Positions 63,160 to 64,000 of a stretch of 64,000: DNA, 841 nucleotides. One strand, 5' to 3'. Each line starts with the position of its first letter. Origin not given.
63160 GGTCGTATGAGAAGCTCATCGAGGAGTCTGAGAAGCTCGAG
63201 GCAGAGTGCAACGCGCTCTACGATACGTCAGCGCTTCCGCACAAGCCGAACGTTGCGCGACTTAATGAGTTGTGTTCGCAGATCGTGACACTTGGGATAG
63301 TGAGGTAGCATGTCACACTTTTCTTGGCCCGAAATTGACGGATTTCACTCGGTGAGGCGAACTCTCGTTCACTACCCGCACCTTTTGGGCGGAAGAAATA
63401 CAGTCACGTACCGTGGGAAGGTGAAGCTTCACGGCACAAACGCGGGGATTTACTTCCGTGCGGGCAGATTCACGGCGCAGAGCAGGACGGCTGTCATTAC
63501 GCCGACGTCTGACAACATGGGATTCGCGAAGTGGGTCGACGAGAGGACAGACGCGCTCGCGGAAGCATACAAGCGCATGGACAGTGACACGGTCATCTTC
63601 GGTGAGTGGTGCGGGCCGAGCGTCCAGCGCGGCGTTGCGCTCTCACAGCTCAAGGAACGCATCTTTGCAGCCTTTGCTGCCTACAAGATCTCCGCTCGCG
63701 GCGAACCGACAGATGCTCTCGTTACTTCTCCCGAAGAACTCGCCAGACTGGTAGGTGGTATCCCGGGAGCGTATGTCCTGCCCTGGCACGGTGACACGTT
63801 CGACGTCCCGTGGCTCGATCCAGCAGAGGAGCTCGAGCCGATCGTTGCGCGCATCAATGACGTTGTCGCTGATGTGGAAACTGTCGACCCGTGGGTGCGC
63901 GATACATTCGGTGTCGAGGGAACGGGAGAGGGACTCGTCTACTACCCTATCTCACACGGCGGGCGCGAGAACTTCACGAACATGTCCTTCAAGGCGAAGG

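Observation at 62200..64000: Start-codon-sequestering hairpin, Pol-beta-type nucleotidyltransferase and a second Rnl2-like ligase in tandem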

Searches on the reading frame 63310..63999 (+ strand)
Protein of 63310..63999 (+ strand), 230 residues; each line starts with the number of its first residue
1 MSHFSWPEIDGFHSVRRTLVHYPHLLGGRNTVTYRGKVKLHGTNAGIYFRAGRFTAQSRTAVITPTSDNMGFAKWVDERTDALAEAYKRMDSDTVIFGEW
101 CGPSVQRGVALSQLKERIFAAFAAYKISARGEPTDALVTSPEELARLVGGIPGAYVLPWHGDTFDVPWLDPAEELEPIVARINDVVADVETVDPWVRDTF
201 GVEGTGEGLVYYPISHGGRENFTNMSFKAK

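Call 5: search_protein_families(library=pfam, proteins=[window:63310-63999:+], max_evalue=0.1)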
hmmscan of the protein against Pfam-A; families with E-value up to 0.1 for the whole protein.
window:63310-63999:+ (230 aa): 2 families
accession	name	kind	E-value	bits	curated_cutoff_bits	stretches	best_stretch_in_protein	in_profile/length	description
PF09414.15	RNA_ligase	-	4.6e-15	56.6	27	1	37-229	6-170/171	RNA ligase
PF07336.16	ABATE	-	0.062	14.4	24.4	1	109-186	51-127/130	Putative stress-induced transcription regulator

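Call 12: search_dna_similar(query=window:63310-63999:+, collection=phages, mode=protein, max_rows=30, max_evalue=0.001)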
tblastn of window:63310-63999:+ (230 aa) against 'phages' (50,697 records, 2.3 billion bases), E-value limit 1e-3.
Records with a match: 224; places in all: 224; records where one place covers at least 80% of the query: 109.
Best place of each record, by identity: <60% 224.
By first word of the organism name: Vibrio 44; Mycobacterium 37; Escherichia 32; Klebsiella 30; Salmonella 15; Cronobacter 7; Streptomyces 7; Erwinia 6; Bacteriophage 4; Ralstonia 3; and 25 more.
By host as written in the record: Vibrio harveyi BAA-1116 32; Mycobacterium smegmatis mc2 155 29; - 22; Klebsiella pneumoniae 12; Escherichia coli LF82 12; Mycobacterium smegmatis mc#155 8; Cronobacter sakazakii 7; Klebsiella pneumoniae K23 7; and 62 more.
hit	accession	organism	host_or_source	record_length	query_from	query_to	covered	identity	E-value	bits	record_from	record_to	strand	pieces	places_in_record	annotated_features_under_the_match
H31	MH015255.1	Ruegeria phage vB_RpoS-V10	Ruegeria pomeroyi DSS-3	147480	1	230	100%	36.0%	4e-34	134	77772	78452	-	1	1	RNA ligase2 | hypothetical protein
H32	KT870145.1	Roseobacter phage DSS3P8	Ruegeria pomeroyi DSS-3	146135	1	230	100%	36.0%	7e-34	133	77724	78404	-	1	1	RNA ligase 2 | hypothetical protein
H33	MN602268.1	Bacteriophage DSS3_MAL1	-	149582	1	228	99%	33.9%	5e-32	128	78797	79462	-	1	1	hypothetical protein (x2)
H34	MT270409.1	Phaeobacter phage MD18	Phaeobacter inhibens DSM 17395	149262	1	228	99%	33.5%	9e-33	130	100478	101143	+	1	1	hypothetical protein (x2)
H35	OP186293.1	Rhodobacter phage RcXuper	Rhodobacter capsulatus YW1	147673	1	230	100%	32.4%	4e-25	108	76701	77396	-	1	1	RNA ligase | hypothetical protein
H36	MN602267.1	Bacteriophage DSS3_PM1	-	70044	30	230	87%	32.9%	6e-23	102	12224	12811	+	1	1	RNA ligase 2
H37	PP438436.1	Leptolyngbya phage Lbo-JY46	Leptolyngbya boryana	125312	5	211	90%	31.6%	1e-18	90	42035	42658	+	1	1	hypothetical protein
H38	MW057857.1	Providencia phage PSTCR5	Providencia stuartii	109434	1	230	100%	28.1%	3e-10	65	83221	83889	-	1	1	hypothetical protein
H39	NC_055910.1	Providencia phage PSTCR5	Providencia stuartii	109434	1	230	100%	28.1%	3e-10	65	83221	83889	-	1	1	hypothetical protein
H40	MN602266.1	Bacteriophage DSS3_VP1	-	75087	30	230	87%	32.1%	1e-22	101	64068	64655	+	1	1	RNA ligase 2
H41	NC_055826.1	Bacteriophage DSS3_VP1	-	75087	30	230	87%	32.1%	1e-22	101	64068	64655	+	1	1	RNA ligase 2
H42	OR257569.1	Ruegeria phage RpAliso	Ruegeria pomeroyi DSS-3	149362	33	230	86%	32.1%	2e-19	92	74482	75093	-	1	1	RNA ligase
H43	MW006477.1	Salmonella phage GEC_vB_MG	Salmonella enterica Enteritidis SeE.3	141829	9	215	90%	30.3%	1e-9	64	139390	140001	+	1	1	RNA ligase 2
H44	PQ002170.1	Salmonella phage vB_Sen_SG_WM_RUS_R7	Salmonella enterica subsp. enterica ...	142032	9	215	90%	30.3%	1e-9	64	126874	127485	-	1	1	RNA ligase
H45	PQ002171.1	Salmonella phage vB_Sen_SG_WM_SEW_6S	Salmonella enterica subsp. enterica ...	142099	9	215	90%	30.3%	1e-9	64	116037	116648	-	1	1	RNA ligase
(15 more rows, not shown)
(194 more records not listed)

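Call 15: get_annotated_region(hit=H31, flank=5000)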
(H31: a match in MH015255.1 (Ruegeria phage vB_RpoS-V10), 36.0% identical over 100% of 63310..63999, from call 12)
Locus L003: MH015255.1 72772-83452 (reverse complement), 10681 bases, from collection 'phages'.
description: Ruegeria phage vB_RpoS-V10, complete genome.
organism: Ruegeria phage vB_RpoS-V10 (NCBI taxid 2218616)
taxonomy: Viruses; Duplodnaviria; Heunggongvirae; Uroviricota; Caudoviricetes
host: Ruegeria pomeroyi DSS-3; source: Inner Harbor water; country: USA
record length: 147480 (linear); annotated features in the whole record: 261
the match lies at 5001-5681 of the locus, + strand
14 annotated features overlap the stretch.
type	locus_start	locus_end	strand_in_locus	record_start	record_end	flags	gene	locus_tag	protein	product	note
CDS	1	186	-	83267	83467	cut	-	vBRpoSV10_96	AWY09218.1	hypothetical protein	-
CDS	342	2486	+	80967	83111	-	-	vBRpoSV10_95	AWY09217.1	rIIA lysis inhibitor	-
CDS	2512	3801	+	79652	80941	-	-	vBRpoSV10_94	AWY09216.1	rIIB lysis inhibitor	-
CDS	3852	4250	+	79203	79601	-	-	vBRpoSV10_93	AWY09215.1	hypothetical protein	-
CDS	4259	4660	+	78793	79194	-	-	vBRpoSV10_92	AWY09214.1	hypothetical protein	-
CDS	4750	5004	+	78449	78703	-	-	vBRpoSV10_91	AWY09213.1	hypothetical protein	-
CDS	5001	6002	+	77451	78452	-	-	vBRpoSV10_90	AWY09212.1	RNA ligase2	RnlB RNA ligase2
CDS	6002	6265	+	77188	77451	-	-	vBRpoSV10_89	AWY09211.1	hypothetical protein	-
CDS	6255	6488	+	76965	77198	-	-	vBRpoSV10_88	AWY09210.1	hypothetical protein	-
CDS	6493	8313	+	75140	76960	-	-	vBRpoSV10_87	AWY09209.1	DNA helicase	-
CDS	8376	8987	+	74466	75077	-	-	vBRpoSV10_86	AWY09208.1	hypothetical protein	-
CDS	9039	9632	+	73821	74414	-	-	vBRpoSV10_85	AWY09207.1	hypothetical protein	-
CDS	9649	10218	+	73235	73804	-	-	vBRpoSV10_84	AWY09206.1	type II restriction endonuclease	type II restriction endonuclease PvuII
CDS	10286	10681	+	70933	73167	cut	-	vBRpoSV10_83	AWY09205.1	putative DNA polymerase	putative T7-like Pol I DNA polymerase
